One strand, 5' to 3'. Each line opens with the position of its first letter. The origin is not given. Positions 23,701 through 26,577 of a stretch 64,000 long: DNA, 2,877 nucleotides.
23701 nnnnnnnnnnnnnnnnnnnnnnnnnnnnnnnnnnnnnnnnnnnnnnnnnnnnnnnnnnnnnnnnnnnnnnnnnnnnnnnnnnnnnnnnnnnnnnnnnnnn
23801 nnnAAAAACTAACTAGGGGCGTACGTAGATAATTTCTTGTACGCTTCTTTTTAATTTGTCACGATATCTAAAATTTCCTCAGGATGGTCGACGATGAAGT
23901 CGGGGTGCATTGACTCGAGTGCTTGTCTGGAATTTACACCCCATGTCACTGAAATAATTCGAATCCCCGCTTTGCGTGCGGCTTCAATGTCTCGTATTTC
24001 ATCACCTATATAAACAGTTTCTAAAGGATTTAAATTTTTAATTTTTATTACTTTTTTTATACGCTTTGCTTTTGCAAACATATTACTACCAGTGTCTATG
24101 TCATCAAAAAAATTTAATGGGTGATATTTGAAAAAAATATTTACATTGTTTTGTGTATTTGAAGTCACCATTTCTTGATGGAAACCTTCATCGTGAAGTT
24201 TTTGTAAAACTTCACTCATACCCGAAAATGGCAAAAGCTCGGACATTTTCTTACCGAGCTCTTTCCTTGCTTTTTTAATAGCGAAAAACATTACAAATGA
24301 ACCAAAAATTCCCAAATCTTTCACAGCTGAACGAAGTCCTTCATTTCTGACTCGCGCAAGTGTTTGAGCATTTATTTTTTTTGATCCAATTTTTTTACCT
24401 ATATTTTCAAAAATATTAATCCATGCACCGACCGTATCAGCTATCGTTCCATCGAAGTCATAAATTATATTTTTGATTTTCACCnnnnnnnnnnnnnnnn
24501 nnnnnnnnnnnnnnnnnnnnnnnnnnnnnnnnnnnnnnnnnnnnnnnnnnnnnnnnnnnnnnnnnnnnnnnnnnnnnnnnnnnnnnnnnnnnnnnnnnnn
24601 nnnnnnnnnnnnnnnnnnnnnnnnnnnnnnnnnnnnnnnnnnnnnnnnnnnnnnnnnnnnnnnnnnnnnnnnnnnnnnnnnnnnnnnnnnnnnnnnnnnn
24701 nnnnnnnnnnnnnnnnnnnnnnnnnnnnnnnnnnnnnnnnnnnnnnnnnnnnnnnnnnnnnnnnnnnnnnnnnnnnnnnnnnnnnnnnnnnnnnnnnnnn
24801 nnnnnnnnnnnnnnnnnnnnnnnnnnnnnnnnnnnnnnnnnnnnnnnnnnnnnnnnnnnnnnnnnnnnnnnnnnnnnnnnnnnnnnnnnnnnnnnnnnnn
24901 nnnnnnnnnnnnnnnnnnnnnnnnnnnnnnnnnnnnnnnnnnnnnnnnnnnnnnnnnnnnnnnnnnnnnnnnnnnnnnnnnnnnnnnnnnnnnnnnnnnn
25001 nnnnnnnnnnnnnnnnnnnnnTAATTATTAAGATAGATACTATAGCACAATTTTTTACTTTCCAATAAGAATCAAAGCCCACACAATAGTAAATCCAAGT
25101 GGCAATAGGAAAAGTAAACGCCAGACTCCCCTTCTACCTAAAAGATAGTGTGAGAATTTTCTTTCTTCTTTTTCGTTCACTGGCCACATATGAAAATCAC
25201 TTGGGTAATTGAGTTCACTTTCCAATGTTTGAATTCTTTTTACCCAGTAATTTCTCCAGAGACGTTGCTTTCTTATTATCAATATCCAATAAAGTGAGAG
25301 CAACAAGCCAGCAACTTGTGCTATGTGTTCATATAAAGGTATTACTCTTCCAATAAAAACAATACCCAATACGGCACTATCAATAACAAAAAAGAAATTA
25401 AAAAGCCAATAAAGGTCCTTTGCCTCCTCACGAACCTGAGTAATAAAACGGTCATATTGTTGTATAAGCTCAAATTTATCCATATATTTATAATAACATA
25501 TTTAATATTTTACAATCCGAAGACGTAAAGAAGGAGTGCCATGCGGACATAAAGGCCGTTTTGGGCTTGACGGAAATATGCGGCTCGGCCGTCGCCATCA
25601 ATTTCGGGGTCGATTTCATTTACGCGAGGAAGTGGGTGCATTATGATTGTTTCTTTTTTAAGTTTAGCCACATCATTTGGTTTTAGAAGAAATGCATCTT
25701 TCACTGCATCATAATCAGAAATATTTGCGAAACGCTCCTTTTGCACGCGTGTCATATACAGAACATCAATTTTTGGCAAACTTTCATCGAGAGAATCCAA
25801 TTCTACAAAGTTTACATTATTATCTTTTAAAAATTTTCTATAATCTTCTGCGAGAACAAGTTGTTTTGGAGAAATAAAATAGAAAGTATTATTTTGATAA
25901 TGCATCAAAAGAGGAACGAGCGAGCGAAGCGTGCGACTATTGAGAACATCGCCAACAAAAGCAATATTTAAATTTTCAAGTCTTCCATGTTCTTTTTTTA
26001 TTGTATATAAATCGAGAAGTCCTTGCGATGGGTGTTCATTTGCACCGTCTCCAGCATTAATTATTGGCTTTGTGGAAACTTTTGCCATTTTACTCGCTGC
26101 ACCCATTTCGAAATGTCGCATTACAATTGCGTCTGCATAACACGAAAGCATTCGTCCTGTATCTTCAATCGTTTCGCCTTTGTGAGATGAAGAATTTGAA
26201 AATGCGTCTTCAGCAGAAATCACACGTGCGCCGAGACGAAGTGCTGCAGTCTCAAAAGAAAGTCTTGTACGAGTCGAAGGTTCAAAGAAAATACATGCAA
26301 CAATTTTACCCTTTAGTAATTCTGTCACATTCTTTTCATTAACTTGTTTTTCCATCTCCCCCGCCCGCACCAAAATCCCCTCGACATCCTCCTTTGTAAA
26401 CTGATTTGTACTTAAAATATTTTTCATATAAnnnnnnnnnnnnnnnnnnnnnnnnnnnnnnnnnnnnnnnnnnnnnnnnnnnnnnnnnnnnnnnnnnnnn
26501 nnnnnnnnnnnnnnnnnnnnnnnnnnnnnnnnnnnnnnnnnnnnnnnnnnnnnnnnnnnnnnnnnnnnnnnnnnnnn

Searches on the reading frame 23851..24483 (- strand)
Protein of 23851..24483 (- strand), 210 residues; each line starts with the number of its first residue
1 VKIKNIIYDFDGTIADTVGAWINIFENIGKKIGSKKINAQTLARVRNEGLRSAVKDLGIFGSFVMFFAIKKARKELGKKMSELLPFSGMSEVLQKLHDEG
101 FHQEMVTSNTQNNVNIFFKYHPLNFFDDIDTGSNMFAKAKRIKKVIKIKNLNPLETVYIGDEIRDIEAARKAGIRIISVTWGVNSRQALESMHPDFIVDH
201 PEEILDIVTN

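Call 5: search_protein_families(library=ncbifam, proteins=[window:23851-24483:-])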
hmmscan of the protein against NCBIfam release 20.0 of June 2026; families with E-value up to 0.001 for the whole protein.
window:23851-24483:- (210 aa): 25 families
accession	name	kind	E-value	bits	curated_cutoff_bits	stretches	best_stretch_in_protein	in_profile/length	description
NF009699.0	PRK13225.1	equivalog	1.9e-29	103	368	1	3-209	62-268/273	phosphoglycolate phosphatase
NF009804.0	PRK13288.1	equivalog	8.8e-22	77.6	218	1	1-209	1-211/215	pyrophosphatase PpaX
NF009695.0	PRK13222.1-2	equivalog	1.4e-19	70.5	225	1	2-209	5-223/226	phosphoglycolate phosphatase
NF009696.0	PRK13222.1-3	equivalog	2.4e-14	53.5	359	1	1-208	1-216/223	N-acetylmuramic acid 6-phosphate phosphatase MupP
TIGR01454.1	AHBA_synth_RP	hypoth_equivalog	1.2e-12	48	246.65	1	80-209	71-204/205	AHBA synthesis associated protein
TIGR02253.1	CTE7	subfamily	3.3e-12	46.6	169.75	1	2-204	1-220/221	TIGR02253 family HAD-type hydrolase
TIGR01449.2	PGP_bact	equivalog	8.6e-12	45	180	1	84-206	85-211/213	phosphoglycolate phosphatase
NF009697.0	PRK13222.1-4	equivalog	5.4e-10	39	327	1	89-208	99-222/232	phosphoglycolate phosphatase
NF009698.0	PRK13223.1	equivalog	1e-08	34.7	466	1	86-204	103-225/272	phosphoglycolate phosphatase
NF009694.0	PRK13222.1-1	equivalog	1.3e-08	34.5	415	1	86-206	113-237/252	phosphoglycolate phosphatase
NF009700.0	PRK13226.1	equivalog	1.9e-08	34.3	342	1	5-204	14-220/229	phosphoglycolate phosphatase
TIGR01549.1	HAD-SF-IA-v1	subfamily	3.6e-07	30.7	23.3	1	75-173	53-149/149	HAD-IA family hydrolase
TIGR01662.1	HAD-SF-IIIA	subfamily_domain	4.9e-06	26.7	44.6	1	65-179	26-138/141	HAD-IIIA family hydrolase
TIGR01656.1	Histidinol-ppas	subfamily_domain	2.8e-05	24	84.15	1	65-177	45-143/149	histidinol-phosphate phosphatase domain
TIGR02247.1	HAD-1A3-hyp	subfamily_domain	9.2e-05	22.3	125.4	1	87-190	97-203/211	epoxide hydrolase N-terminal domain-like phosphatase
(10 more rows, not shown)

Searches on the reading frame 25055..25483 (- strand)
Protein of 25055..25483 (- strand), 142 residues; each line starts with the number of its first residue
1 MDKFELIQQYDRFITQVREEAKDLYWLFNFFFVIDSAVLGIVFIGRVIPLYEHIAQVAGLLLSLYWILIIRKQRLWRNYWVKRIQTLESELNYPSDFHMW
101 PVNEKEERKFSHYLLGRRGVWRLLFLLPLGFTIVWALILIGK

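Call 5: search_protein_families(library=ncbifam, proteins=[window:25055-25483:-])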
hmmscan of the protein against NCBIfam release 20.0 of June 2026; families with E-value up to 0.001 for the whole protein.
window:25055-25483:- (142 aa): 0 families

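Call 33: search_protein_families(library=pfam, proteins=[window:25055-25483:-], max_evalue=0.01)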
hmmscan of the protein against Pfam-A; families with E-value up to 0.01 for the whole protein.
window:25055-25483:- (142 aa): 1 family
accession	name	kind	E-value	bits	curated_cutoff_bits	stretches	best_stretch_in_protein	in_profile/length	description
PF24838.2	8xMP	-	5.2e-12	46.2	30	1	9-140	3-132/136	Octameric membrane protein family (8xMP)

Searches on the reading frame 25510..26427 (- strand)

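Call 5: search_protein_families(library=ncbifam, proteins=[window:25510-26427:-])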
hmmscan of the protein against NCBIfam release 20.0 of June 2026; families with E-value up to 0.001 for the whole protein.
window:25510-26427:- (305 aa): 17 families
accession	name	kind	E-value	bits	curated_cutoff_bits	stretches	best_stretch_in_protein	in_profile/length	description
TIGR00670.1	asp_carb_tr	equivalog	3.6e-103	344.9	236.95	1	2-302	1-302/304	aspartate carbamoyltransferase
NF002032.1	PRK00856.1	equivalog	9.9e-96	320.4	263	1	2-302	1-296/297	aspartate carbamoyltransferase catalytic subunit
NF006046.0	PRK08192.1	equivalog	6.6e-79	265.6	512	1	2-304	7-318/339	aspartate carbamoyltransferase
NF008853.0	PRK11891.1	equivalog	1.1e-76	258.2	560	1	2-304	89-399/430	aspartate carbamoyltransferase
NF010387.0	PRK13814.1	equivalog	1.4e-48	165.4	660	1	4-300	8-300/310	aspartate carbamoyltransferase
NF001986.0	PRK00779.1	subfamily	6.5e-46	156.9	306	1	1-303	5-304/307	ornithine carbamoyltransferase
TIGR00658.1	orni_carb_tr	equivalog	3.4e-40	138.1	280.85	1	2-303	1-303/304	ornithine carbamoyltransferase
NF009916.0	PRK13376.1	equivalog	1.5e-33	116.1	800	1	43-301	53-331/525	bifunctional aspartate carbamoyltransferase catalytic subunit/aspartate carbamoyltransferase regulatory subunit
TIGR04384.1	putr_carbamoyl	exception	7.9e-31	107.4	500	1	5-302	3-306/330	putrescine carbamoyltransferase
NF011380.0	PRK14805.1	equivalog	3.6e-28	98.5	421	1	1-303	1-300/302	ornithine carbamoyltransferase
NF003286.0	PRK04284.1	subfamily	2.1e-26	92.8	515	1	2-276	7-284/332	ornithine carbamoyltransferase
NF003384.0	PRK04523.1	equivalog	1.2e-18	67.2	288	1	1-149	3-165/336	N-acetylornithine carbamoyltransferase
NF002470.0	PRK01713.1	equivalog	3.4e-17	62.9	545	1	3-171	9-174/334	ornithine carbamoyltransferase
NF009213.0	PRK12562.1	subfamily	1.4e-15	57.6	559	1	2-163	7-167/334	ornithine carbamoyltransferase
NF011379.0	PRK14804.1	equivalog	1.3e-11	44.2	373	1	2-301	7-307/311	ornithine carbamoyltransferase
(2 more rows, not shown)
